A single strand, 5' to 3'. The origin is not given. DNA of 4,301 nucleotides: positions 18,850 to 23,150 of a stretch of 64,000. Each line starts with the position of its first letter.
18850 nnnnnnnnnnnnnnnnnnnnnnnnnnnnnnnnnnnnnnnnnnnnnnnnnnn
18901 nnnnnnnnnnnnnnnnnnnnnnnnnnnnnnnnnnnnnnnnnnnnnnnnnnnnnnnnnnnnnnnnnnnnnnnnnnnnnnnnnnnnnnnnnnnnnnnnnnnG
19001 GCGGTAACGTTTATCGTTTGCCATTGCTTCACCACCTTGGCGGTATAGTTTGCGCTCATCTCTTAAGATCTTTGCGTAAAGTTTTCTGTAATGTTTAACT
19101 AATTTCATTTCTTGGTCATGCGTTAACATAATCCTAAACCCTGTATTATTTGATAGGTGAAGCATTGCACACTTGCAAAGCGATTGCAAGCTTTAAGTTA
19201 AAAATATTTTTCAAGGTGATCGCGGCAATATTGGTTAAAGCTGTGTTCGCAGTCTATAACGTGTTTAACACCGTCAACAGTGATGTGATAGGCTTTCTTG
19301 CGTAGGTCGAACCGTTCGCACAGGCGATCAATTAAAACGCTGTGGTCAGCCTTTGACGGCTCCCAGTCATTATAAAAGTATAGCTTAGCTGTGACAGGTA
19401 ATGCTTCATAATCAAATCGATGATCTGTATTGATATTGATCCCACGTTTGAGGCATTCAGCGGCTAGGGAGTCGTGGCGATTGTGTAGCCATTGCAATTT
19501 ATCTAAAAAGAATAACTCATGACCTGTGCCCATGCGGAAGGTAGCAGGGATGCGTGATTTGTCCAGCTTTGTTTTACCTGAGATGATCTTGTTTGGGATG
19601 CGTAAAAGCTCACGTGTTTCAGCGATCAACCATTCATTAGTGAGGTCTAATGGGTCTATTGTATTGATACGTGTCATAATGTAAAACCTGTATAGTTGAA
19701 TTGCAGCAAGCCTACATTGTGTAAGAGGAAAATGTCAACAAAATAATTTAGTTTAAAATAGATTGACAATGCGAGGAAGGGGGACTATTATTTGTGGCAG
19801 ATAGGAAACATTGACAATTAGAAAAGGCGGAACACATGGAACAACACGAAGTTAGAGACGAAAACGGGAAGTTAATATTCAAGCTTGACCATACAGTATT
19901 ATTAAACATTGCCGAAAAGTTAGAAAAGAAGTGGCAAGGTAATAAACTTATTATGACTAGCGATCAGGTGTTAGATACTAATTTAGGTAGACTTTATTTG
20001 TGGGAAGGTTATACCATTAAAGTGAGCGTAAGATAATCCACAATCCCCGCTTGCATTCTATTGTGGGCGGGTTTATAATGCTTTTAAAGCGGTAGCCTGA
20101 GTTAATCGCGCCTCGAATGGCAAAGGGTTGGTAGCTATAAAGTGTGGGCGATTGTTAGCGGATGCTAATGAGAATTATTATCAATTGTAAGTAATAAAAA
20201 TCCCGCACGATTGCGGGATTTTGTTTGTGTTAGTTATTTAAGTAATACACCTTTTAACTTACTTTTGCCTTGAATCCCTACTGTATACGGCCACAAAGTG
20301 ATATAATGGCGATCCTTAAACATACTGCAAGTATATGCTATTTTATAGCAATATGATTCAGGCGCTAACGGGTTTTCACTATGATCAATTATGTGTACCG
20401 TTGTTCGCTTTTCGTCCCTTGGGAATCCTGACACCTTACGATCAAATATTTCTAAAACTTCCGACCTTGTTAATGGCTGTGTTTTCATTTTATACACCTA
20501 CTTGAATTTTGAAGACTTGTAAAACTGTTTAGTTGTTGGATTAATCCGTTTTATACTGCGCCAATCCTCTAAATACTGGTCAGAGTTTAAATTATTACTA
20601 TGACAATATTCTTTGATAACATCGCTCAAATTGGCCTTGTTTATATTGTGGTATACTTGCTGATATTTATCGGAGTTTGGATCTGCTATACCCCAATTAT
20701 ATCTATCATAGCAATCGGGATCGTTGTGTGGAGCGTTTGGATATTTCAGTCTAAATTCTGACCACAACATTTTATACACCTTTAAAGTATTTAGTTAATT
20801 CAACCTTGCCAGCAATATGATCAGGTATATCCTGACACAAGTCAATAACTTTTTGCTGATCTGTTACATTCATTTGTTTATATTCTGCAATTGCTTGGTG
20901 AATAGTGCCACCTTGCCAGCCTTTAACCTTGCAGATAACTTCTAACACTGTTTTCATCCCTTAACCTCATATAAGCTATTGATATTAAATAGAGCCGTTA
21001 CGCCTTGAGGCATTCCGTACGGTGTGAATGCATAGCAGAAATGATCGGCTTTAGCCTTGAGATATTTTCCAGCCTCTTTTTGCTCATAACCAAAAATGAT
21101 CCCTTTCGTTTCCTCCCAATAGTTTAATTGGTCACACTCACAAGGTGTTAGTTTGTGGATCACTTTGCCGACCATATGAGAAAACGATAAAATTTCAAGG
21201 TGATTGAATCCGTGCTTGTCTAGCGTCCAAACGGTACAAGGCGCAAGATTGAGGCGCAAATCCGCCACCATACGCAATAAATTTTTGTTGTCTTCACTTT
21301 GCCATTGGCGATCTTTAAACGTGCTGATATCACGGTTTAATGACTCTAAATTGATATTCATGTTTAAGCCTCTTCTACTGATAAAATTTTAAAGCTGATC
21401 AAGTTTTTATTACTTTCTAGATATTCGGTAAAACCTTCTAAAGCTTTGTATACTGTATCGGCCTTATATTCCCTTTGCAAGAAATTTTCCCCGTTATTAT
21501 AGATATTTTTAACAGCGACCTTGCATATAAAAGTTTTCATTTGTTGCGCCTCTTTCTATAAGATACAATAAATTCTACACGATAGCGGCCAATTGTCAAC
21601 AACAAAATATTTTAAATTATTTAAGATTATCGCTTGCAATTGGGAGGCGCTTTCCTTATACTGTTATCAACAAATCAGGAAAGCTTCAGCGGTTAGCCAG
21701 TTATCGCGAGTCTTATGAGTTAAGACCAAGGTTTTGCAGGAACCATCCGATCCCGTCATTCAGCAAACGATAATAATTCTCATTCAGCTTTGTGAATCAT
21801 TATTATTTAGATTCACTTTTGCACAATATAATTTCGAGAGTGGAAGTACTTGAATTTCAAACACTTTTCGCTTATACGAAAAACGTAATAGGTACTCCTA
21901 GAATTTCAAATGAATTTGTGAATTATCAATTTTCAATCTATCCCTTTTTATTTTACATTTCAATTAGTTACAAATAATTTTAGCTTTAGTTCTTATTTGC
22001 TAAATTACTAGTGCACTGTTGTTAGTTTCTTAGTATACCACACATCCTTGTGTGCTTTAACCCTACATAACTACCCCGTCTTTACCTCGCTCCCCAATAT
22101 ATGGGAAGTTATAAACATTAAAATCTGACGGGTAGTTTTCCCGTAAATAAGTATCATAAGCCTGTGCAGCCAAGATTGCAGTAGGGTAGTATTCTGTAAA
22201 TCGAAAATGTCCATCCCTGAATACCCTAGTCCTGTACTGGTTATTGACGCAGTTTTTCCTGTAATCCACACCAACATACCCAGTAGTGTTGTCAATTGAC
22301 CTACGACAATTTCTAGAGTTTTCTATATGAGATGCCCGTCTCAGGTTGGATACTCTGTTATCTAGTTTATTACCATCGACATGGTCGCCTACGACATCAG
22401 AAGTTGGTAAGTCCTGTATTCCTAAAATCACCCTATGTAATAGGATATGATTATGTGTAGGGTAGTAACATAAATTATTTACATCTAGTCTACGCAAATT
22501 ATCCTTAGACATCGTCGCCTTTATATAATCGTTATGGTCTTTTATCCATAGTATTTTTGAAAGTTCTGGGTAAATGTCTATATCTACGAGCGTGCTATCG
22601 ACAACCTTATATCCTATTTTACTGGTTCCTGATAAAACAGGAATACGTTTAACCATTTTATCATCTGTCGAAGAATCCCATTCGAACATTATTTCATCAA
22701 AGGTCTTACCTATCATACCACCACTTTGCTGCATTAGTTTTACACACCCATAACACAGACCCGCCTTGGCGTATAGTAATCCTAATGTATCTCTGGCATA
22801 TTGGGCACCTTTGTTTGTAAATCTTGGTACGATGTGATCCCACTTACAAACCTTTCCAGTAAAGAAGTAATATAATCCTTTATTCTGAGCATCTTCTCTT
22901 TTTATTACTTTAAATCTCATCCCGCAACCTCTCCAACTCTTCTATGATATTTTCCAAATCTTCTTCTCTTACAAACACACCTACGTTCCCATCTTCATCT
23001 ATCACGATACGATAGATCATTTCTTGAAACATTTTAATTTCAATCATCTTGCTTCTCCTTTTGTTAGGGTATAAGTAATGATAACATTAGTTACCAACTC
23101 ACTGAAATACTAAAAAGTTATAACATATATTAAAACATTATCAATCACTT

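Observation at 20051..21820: Two promoter- and terminator-bounded non-coding transcripts with a shared 5' motif and a perfectly complementary 16-nt core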

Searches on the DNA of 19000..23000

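Call 113: search_with_rna_model(model_id=R1, source=window, start=19000, end=23000, filters=off, max_evalue=10, show_alignments=3)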
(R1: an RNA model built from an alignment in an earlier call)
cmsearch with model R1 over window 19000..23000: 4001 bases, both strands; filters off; matches with E-value up to 10: 25.
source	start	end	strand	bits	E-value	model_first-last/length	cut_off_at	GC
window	20088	20141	+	29.6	9.2e-07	1-53/53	no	0.5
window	19175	19204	+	8.6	0.33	2-37/53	no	0.33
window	22084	22115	+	7.6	0.6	1-53/53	no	0.41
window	21206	21220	+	6.9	0.91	4-18/53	no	0.53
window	20342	20354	-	6.8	0.97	1-53/53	no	0.15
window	22577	22593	-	6.1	1.5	1-53/53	no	0.41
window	22366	22385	-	5.5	2.2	1-53/53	no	0.35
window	21406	21429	-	5.3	2.4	1-53/53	no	0.25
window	20184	20198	+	5.1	2.8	1-53/53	no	0.13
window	21272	21281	+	4.7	3.5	1-53/53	no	0.3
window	22901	22911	-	4.5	4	1-53/53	no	0.09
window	20696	20715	-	4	5.3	1-53/53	no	0.2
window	20451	20474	-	3.9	5.6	1-53/53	no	0.33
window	21962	21974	+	3.7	6.4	1-53/53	no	0.15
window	20489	20534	-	3.7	6.6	1-53/53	no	0.26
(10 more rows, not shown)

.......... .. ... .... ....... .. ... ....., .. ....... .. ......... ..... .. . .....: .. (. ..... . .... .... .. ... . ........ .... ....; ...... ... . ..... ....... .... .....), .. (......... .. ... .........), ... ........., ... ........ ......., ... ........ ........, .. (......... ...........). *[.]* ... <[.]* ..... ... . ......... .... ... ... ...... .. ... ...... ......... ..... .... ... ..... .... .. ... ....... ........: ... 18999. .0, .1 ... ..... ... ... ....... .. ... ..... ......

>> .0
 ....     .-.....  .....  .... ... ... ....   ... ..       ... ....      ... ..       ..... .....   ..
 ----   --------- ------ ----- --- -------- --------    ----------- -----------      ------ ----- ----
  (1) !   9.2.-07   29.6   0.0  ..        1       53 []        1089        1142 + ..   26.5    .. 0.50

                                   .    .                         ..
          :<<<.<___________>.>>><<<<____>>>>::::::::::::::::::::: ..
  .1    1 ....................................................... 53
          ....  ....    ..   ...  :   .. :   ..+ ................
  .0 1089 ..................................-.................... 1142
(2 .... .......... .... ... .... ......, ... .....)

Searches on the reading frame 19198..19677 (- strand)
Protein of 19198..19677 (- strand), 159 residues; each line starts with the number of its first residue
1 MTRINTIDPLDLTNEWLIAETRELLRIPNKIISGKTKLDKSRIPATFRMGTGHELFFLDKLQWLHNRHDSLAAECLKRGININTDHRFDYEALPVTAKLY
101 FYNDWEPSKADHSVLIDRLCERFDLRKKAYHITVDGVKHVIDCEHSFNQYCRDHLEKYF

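Call 11: search_protein_families(library=phrogs, proteins=[window:19198-19677:-], max_evalue=0.01)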
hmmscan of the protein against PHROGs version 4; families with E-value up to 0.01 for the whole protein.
window:19198-19677:- (159 aa): 1 family
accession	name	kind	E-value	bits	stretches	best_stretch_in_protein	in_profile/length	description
phrog_1183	-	DNA, RNA and nucleotide metabolism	2.1e-42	145.3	1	1-133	1-136/139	endonuclease V N-glycosylase UV repair enzyme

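Call 12: search_protein_families(library=pfam, proteins=[window:19198-19677:-], max_evalue=0.01)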
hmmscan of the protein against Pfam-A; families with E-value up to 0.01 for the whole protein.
window:19198-19677:- (159 aa): 1 family
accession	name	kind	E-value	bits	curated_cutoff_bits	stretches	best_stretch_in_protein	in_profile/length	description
PF03013.19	Pyr_excise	-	1.7e-12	47.9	23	1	1-86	1-79/81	Pyrimidine dimer DNA glycosylase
